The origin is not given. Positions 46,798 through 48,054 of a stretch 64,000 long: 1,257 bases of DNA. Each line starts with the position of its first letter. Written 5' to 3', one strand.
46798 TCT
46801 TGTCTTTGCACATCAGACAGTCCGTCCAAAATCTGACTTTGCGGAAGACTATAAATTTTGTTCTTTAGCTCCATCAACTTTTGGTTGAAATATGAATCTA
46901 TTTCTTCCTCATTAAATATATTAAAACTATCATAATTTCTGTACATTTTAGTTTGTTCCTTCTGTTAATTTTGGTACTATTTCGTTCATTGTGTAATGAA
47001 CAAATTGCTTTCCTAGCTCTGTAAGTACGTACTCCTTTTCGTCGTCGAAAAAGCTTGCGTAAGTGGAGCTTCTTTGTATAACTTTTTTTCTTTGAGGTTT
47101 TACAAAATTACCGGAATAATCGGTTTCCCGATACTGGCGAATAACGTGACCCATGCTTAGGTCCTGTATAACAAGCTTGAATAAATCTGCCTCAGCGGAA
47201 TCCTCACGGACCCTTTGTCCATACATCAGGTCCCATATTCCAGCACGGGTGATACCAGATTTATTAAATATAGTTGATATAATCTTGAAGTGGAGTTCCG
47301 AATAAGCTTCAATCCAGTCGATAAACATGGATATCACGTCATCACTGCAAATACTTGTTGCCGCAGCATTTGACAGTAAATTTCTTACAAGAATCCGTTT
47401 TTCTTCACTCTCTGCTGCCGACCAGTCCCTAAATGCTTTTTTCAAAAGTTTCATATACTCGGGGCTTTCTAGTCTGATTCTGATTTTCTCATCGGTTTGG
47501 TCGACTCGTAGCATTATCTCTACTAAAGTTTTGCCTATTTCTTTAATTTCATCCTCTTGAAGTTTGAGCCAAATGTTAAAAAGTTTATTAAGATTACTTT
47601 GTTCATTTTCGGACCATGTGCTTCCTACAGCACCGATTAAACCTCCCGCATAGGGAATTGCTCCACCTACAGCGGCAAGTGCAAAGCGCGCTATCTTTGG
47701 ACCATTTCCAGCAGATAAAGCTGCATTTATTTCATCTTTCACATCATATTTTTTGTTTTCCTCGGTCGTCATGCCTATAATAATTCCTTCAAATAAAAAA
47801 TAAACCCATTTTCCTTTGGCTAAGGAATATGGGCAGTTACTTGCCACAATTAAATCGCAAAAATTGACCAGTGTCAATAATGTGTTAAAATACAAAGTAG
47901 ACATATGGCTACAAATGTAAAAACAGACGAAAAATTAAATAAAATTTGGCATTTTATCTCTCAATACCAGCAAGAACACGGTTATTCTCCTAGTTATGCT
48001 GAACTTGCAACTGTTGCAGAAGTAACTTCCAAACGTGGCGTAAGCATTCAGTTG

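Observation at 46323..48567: Bona fide lexA divergently paired with a two-gene operon of unknown function; candidate SOS effectors and candidate LexA operators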

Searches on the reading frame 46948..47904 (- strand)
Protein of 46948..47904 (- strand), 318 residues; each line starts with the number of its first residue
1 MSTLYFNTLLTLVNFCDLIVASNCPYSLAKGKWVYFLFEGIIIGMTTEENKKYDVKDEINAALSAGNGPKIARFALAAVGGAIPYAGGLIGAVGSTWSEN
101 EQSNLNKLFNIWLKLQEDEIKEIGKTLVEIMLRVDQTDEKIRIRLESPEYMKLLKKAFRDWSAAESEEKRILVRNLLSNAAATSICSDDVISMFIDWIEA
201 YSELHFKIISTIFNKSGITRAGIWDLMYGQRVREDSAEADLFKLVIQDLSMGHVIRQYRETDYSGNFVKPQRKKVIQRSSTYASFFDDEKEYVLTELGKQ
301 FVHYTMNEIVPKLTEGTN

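Call 6: search_protein_families(library=pfam, proteins=[window:46948-47904:-], max_evalue=0.01)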
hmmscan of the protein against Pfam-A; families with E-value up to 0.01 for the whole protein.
window:46948-47904:- (318 aa): 0 families

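Call 7: search_protein_families(library=phrogs, proteins=[window:46948-47772:-], max_evalue=0.01)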
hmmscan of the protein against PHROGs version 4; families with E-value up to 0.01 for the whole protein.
window:46948-47772:- (274 aa): 0 families

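Call 8: search_protein_families(library=padloc, proteins=[window:46948-47772:-], max_evalue=0.1)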
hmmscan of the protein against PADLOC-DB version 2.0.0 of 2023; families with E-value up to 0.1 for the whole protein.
window:46948-47772:- (274 aa): 0 families

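Call 9: search_protein_families(library=ncbifam, proteins=[window:46948-47772:-], max_evalue=0.01)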
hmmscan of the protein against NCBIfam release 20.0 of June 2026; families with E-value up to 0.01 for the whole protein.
window:46948-47772:- (274 aa): 0 families

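Call 12: find_homologous_proteins(query=window:46948-47772:-)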
Query window:46948-47772:- (274 aa): 3290 proteins with E <= 0.001 among 4549 candidates; the best 120 are listed.
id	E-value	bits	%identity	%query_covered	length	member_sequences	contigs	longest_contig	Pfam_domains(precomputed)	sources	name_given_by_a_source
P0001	2.6e-176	602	100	100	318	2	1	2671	-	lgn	-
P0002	1.8e-115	403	68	96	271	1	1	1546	-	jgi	-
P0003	5.8e-115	401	68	95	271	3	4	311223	-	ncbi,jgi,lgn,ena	-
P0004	1.2e-114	400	66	96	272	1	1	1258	-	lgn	-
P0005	5.0e-114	398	65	99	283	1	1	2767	-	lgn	-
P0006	1.8e-112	393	64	95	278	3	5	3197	-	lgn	-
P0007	2.2e-112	393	63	96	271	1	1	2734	-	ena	-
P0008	6.2e-112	391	63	97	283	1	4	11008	-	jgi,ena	-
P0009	4.1e-111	388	62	97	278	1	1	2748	-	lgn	-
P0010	7.4e-111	388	64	98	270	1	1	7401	-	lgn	-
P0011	1.3e-110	387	64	97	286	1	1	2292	-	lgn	-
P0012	1.8e-110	386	63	99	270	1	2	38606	-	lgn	-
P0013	1.9e-110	386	64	98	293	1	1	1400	-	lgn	-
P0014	1.9e-109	383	61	99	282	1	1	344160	-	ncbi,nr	ncbi:MAG: hypothetical protein KF681_10960 [Bdellovibrionaceae bacterium]|nr:hypothetical protein [P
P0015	4.6e-109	382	65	97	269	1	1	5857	-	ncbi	-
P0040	1.0e-106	374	61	99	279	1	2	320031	-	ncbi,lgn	ncbi:MAG: hypothetical protein WDN09_01710 [bacterium]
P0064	1.9e-105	370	60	99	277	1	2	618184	-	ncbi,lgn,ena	-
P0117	1.8e-103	363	64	95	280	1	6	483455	-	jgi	jgi:hypothetical protein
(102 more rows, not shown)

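Call 14: find_encoding_contigs(protein=P0003, flank=6000, max_places=3)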
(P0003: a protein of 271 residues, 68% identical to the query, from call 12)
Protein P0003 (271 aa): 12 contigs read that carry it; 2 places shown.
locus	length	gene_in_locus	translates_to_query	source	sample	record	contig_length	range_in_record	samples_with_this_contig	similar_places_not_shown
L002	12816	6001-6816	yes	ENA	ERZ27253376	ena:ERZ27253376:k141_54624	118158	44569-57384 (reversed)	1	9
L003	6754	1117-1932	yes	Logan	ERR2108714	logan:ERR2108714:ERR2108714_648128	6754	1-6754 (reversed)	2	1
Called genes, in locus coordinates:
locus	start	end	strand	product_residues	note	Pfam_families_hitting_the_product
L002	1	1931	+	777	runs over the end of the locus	PF04932:Wzy_C, PF13431:TPR_17 (faint), PF13424:TPR_12 (faint), PF00515:TPR_1 (faint), PF13181:TPR_8 (faint), PF13371:TPR_9 (faint), PF13414:TPR_11 (faint)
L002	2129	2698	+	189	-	PF01327:Pep_deformylase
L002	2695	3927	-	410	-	-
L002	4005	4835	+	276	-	PF02911:Formyl_trans_C (faint), PF00551:Formyl_trans_N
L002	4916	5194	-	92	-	PF00830:Ribosomal_L28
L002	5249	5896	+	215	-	PF02163:Peptidase_M50 (weak)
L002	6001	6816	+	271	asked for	-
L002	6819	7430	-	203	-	PF13643:DUF4145 (weak)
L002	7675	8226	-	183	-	-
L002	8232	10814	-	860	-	PF01551:Peptidase_M23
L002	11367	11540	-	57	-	PF00471:Ribosomal_L33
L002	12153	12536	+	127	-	PF07883:Cupin_2 (weak)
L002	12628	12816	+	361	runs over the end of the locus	PF01244:Peptidase_M19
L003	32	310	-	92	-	PF00830:Ribosomal_L28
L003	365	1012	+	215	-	PF02163:Peptidase_M50 (weak)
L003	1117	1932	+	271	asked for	-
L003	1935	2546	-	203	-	PF13643:DUF4145 (weak)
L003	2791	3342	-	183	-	-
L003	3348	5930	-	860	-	PF01551:Peptidase_M23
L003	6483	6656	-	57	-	PF00471:Ribosomal_L33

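Call 15: find_encoding_contigs(protein=P0014, flank=6000, max_places=2)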
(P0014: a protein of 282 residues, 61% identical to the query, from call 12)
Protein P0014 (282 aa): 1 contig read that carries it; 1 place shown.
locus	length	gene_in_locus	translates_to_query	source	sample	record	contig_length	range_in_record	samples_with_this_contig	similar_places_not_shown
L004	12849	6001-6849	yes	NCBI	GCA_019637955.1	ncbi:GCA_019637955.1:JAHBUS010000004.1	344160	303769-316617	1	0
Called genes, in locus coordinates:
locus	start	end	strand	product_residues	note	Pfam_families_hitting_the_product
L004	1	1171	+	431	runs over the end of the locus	PF02627:CMD (faint)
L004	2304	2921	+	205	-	PF00239:Resolvase, PF02796:HTH_7 (faint)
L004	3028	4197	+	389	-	PF18144:SMODS, PF21654:DncV-like_NTFase (weak)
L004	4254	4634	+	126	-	PF26395:E2-CBASS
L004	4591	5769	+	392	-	PF18145:SAVED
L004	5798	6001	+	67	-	-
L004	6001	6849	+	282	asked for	-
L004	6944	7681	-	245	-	-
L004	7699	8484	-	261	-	PF10899:AbiGi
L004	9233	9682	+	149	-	PF07508:Recombinase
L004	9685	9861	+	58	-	-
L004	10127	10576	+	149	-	-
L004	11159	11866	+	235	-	-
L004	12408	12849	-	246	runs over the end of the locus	-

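Call 16: find_encoding_contigs(protein=P0040, flank=6000, max_places=2)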
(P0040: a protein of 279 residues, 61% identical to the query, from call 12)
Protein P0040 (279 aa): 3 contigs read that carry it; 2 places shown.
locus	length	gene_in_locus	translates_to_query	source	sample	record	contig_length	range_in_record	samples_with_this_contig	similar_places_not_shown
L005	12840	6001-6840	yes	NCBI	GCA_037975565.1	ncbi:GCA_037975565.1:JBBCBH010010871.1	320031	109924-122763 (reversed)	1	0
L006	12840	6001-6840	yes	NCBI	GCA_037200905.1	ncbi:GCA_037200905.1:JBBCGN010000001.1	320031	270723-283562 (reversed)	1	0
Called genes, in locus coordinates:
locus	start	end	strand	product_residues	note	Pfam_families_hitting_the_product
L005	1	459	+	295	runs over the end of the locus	PF03462:PCRF, PF00472:RF-1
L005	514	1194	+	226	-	PF02463:SMC_N, PF00931:NB-ARC (faint), PF00005:ABC_tran, PF13481:AAA_25 (faint), PF13304:AAA_21 (weak)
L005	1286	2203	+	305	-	PF18075:FtsX_ECD, PF02687:FtsX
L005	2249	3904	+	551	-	PF06418:CTP_synth_N, PF00117:GATase, PF07722:Peptidase_C26 (faint)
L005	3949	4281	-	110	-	-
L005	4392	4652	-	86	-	PF06103:DUF948 (weak)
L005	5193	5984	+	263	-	PF09509:Hypoth_Ymh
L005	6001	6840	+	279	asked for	-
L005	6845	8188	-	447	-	PF00239:Resolvase, PF07508:Recombinase, PF13408:Zn_ribbon_recom (weak)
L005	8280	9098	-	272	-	PF01978:TrmB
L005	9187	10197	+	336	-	PF13379:NMT1_2, PF09084:NMT1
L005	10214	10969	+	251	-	PF00528:BPD_transp_1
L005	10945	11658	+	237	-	PF02463:SMC_N (faint), PF03193:RsgA_GTPase (weak), PF00005:ABC_tran, PF13304:AAA_21 (faint)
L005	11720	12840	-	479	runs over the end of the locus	PF08843:AbiEii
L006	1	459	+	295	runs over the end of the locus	PF03462:PCRF, PF00472:RF-1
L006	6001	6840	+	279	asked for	-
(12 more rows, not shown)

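Call 59: predict_structure(alignment_id=A2)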
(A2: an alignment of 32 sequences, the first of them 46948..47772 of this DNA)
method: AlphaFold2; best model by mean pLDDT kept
length: 274 residues; sequences in the alignment: 32
mean_pLDDT: 70.7   pTM: 0.63
mean pLDDT of the five models: 70.7, 61.1, 59.7, 55.0, 48.3
residues with pLDDT >= 90: 58; 70-90: 107; 50-70: 33; < 50: 76
segments of 3 or more residues with pLDDT < 50: 1-12, 14-53, 230-241, 266-274
pLDDT, mean of each block of 10 residues (from residue 1): 40 46 42 40 33 57 68 76 81 85 89 71 83 88 92 91 92 86 80 87 91 78 59 45 73 91 57 32
secondary structure, 60 per line:
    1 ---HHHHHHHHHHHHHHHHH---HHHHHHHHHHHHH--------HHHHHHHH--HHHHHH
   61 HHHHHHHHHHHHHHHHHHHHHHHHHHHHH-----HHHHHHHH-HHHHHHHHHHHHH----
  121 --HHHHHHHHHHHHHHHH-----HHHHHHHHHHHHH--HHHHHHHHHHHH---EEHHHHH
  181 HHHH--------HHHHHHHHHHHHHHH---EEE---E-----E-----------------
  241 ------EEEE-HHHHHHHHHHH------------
elements in order: H4-20 H24-36 H45-52 H55-89 H95-102 H104-116 H123-138 H144-156 H159-170 H176-184 H193-207 E211-213 E247-250 H252-262

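Call 64: fold_search(model_id=the predicted structure, library=pdb)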
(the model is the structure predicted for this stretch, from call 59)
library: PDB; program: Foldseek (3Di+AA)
matches with E <= 10: 222; with E <= 0.001: 0
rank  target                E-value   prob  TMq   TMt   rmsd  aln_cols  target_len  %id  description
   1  6lab_U                3.0e-01  0.96  0.18  0.54   8.5        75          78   21  169 bp nucleosome, harboring cohesive DNA termini, assembled with linker histone H1.0 (released 2021-02-17)
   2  4lln_D                3.4e-01  1.00  0.24  0.46   3.9       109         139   13  Crystal structure of S. aureus MepR-DNA complex (released 2014-05-14)
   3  3ech_B                3.9e-01  0.99  0.24  0.46   5.8       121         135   11  The MarR-family repressor MexR in complex with its antirepressor ArmR (released 2008-10-21)
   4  8yti_V                4.5e-01  0.92  0.17  0.46  11.4        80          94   18  Crystal Structure of Nucleosome-H1x Linker Histone Assembly (sticky-169a DNA fragment) (released 2024-04-03)
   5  4zzl_A                6.0e-01  0.95  0.25  0.46  11.3       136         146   12  MexR R21W derepressor mutant causing multidrug resistance in P. aeruginosa by mexAB-oprM efflux pump expression (released 2016-07-27)
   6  7upp_B                6.0e-01  0.47  0.24  0.21  11.6       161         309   12  Crystal structure of designed heterotrimeric assembly DHT03_2arm_A21/B21/C long (released 2022-12-14)
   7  6xjf_B                6.7e-01  0.87  0.23  0.54   9.6       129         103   10  X-ray crystal structure of Pyrococcus furiosus general transcription factor TFE-alpha (SeMet labeled protein) (released 2020-07-08)
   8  4hbl_D                7.7e-01  0.91  0.23  0.40   6.1       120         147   12  Crystal structure of AbfR of Staphylococcus epidermidis (released 2013-01-02)
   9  8qdf_B                8.1e-01  0.82  0.19  0.42   6.1        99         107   17  Engineered LmrR with Met-89 replaced by para-boronophenylalanine (released 2024-05-01)
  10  9qbd_B                9.0e-01  0.91  0.22  0.51   5.8       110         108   14  Crystal structure of Brachyspira hampsonii PadR with Leu88 replaced by 3-aminotyrosine (released 2026-03-11)
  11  3elk_B                9.4e-01  0.84  0.21  0.49   7.5       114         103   10  Crystal structure of putative transcriptional regulator TA0346 from Thermoplasma acidophilum (released 2008-09-30)
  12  8qdf_C                9.9e-01  0.80  0.21  0.47   6.3       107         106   15  Engineered LmrR with Met-89 replaced by para-boronophenylalanine (released 2024-05-01)
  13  6i8n_B                1.1e+00  0.84  0.19  0.42   5.5       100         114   16  Crystal structure of LmrR with V15 replaced by unnatural amino acid 4-amino-L-phenylalanine (released 2019-01-02)
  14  9h9x_A                1.1e+00  0.75  0.20  0.43   6.1       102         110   17  Crystal structure of metal-free LmrR_V15Bpy in a closed state (released 2025-03-05)
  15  9h87                  1.1e+00  0.80  0.19  0.42   5.6        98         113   16  Crystal structure of LmrR variant V15aY with Val15 replaced by 3-aminotyrosine (released 2025-04-30)
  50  6hq1_MODEL_1_A        2.0e+00  0.63  0.18  0.57   7.5        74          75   22  Solution structure of the globular domain from human histone H1.0 (released 2019-10-09)
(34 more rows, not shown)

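Call 68: find_related_loci(query=A2, collection=viral_contigs, flank=4000)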
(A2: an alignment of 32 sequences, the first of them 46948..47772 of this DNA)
Query A2 (274 aa) in viral_contigs; peptide patterns used: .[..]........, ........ (x = any residue, [..] = any of these).
23 stretches matched a pattern; 1 encode a relative of the query (tblastn E <= 1e-3); 1 distinct loci.
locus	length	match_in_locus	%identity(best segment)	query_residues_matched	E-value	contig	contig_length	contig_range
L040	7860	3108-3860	54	22-269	1e-92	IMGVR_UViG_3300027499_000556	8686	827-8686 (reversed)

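Call 69: search_dna_similar(query=window:46948-47772:-, collection=plasmids, mode=protein, max_rows=15)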
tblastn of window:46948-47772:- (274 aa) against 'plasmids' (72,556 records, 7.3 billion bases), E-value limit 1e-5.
No match.

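Call 71: find_encoding_contigs(protein=P0064, flank=6000, max_places=2)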
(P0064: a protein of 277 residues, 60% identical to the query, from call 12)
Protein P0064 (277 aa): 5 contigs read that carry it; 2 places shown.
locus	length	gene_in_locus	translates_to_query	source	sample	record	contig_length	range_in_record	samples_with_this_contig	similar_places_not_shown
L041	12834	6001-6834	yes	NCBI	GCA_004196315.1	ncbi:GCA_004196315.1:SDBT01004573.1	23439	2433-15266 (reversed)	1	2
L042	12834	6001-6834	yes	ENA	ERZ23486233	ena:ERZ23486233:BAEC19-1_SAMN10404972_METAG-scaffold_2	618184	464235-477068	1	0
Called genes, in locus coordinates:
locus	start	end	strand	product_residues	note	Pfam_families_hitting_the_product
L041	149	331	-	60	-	-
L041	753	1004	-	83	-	-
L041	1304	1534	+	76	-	-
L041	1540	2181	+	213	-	-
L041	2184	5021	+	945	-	PF13589:HATPase_c_3 (faint), PF04545:Sigma70_r4, PF08299:Bac_DnaA_C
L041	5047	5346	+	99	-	PF01541:GIY-YIG (weak)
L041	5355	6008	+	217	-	-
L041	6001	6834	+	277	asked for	-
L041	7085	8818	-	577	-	PF13365:Trypsin_2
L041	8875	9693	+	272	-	-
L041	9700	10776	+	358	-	PF01636:APH, PF07914:DUF1679 (weak)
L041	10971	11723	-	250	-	PF01978:TrmB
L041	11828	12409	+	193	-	-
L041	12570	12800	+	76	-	-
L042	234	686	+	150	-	-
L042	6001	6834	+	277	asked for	-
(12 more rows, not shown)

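Call 72: find_encoding_contigs(protein=P0117, flank=6000, max_places=4)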
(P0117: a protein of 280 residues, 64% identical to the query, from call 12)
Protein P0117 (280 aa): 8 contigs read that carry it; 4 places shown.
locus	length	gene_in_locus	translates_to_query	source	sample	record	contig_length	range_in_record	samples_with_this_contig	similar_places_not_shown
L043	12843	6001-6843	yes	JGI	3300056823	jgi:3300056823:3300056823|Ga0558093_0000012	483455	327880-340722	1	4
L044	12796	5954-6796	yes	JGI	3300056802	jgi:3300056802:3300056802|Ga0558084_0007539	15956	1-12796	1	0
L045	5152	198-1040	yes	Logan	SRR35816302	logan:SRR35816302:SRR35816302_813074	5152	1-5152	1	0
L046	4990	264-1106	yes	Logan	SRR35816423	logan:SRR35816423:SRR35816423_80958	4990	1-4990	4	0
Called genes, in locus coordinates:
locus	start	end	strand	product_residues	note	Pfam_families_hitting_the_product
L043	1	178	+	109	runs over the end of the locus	-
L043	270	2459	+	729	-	PF17191:RecG_wedge, PF01336:tRNA_anti-codon (weak), PF00270:DEAD, PF04851:ResIII, PF00271:Helicase_C, PF22590:Cas3-like_C_2 (faint), PF19833:RecG_dom3_C (weak)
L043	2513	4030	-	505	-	-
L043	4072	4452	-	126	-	PF07291:MauE (weak), PF07681:DoxX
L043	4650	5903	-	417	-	PF07963:N_methyl, PF13385:Laminin_G_3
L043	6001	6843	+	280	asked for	-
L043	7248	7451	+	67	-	-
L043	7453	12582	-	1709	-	PF00150:Cellulase (faint), PF01471:PG_binding_1 (faint)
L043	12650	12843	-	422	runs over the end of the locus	PF07963:N_methyl, PF13385:Laminin_G_3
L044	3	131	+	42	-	?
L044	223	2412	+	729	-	PF17191:RecG_wedge, PF01336:tRNA_anti-codon (weak), PF00270:DEAD, PF04851:ResIII, PF00271:Helicase_C, PF22590:Cas3-like_C_2 (faint), PF19833:RecG_dom3_C (weak)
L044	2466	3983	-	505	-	-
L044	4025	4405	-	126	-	PF07291:MauE (weak), PF07681:DoxX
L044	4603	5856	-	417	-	PF07963:N_methyl, PF13385:Laminin_G_3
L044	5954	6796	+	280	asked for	-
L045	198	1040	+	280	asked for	-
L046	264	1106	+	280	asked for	-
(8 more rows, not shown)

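Call 110: search_solved_structures(query=A2, max_evalue=1)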
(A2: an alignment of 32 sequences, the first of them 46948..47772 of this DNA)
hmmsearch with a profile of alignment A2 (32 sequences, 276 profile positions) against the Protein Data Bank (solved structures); distinct sequences matched with E-value up to 1: 15.
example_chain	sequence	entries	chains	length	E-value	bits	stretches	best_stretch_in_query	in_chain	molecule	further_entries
6hq1_A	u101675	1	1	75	0.059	15.6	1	155-222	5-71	Histone H1.0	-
6la2_S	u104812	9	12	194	0.081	15.1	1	155-232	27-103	Histone H1.0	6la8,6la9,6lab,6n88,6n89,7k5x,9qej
7cow_S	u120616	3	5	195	0.082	15.1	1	155-232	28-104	Histone H1.0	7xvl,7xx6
8tb9_A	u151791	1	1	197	0.083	15.1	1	155-232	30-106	Histone H1.0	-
7dbp_K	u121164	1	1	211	0.097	14.9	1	155-232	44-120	Histone H1.0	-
1hst_A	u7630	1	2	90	0.11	14.7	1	155-232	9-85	HISTONE H5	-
9ipu_I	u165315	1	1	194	0.27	13.4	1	155-232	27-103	Histone H1.0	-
2vi7_A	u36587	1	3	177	0.28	13.4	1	153-210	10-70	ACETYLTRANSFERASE PA1377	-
7xvm_U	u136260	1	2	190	0.29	13.3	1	155-236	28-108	Histone H5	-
8xjv_Ah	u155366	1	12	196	0.31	13.2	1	155-235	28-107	Histone H5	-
6d7y_A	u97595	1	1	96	0.35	13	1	12-66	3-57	Hemagglutinin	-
4i99_C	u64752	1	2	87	0.36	13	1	147-183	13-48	Putative uncharacterized protein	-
4qlc_U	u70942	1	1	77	0.64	12.2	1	155-222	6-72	H5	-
5wcu_U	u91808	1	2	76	0.73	12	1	155-222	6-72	Histone H5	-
5xns_C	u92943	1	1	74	0.77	11.9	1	153-184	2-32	Segregation and condensation protein A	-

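Call 121: search_protein_families(library=padloc, proteins=[L005:5193-5984:+, L041:5355-6008:+, L041:5047-5346:+, L041:2184-5021:+, L004:5798-6001:+, L004:4591-5769:+, L004:6944-7681:-, L002:6819-7430:-, L002:7675-8226:-, L043:7248-7451:+], max_evalue=0.001)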
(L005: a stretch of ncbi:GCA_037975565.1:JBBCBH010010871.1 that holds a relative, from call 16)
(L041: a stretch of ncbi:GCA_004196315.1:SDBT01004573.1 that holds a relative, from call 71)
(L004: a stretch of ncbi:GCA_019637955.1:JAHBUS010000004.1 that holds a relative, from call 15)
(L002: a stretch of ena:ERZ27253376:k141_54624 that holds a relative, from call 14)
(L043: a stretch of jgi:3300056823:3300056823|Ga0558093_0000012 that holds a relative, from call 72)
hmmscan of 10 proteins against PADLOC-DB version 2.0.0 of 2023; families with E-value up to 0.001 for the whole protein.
L005:5193-5984:+ (263 aa): 3 families
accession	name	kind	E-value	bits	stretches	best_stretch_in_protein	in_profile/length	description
PDLC02412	Aga_HEPN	-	7.8e-15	52.8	1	137-246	249-358/382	Class II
PDLC03987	PD-Lambda-3_B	-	1.2e-12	45.7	1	124-262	124-264/270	-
PDLC03988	PD-Lambda-3_B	-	3.7e-05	21.2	1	128-218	128-217/222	-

L041:5355-6008:+ (217 aa): 1 family
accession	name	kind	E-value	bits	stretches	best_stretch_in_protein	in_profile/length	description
PDLC05036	PDC-S54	-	1.3e-18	65.7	1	1-208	7-202/410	-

L041:5047-5346:+ (99 aa): 0 families

L041:2184-5021:+ (945 aa): 1 family
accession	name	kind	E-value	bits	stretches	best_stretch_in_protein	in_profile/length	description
PDLC02203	MzaA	-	3.9e-08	30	1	760-811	602-653/683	-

L004:5798-6001:+ (67 aa): 0 families

L004:4591-5769:+ (392 aa): 22 families
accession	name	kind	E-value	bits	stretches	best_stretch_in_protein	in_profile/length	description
PDLC00739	Effector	-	1.4e-146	486.6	1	17-390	3-373/378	Endonuclease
PDLC01997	SAVED1--SAVED_HNH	-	7.9e-131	434.9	1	18-389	2-364/368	-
PDLC00746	Effector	-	3e-91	304.4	1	14-387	9-382/389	Endonuclease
PDLC00749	Effector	-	4e-74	248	1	14-378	8-383/395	Endonuclease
PDLC01998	SAVED1--SAVED_HNH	-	1.2e-69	233.4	1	20-391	112-488/506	-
PDLC00751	Effector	-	5.2e-67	225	1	16-392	125-511/530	Endonuclease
PDLC00740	Effector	-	3.2e-57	192.1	1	15-390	9-381/391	Endonuclease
PDLC00742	Effector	-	1.4e-53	180.4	1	20-388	119-506/527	Endonuclease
PDLC00743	Effector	-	4.9e-49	165.5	1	25-379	6-375/384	Endonuclease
PDLC00738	Effector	-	4.2e-46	155.7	1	20-362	145-492/529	Endonuclease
PDLC02000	Effector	-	9.8e-44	148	1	20-362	144-487/524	SAVED1--SAVED_HNH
PDLC00747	Effector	-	2.8e-38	130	1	14-363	4-345/373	Endonuclease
PDLC01999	SAVED1--SAVED_HNH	-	4.4e-38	129.2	1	17-390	11-378/387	-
PDLC04772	PDC-M68A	-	5.8e-23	80.2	1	22-131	5-114/253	-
PDLC00760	Effector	-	2.4e-18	64.5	1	171-378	52-256/277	Unknown effector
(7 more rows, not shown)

L004:6944-7681:- (245 aa): 0 families

L002:6819-7430:- (203 aa): 1 family
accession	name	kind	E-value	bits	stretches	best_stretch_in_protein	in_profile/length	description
PDLC04109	PD-T7-4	-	6.7e-07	27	1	18-179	12-174/211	-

L002:7675-8226:- (183 aa): 0 families

L043:7248-7451:+ (67 aa): 0 families
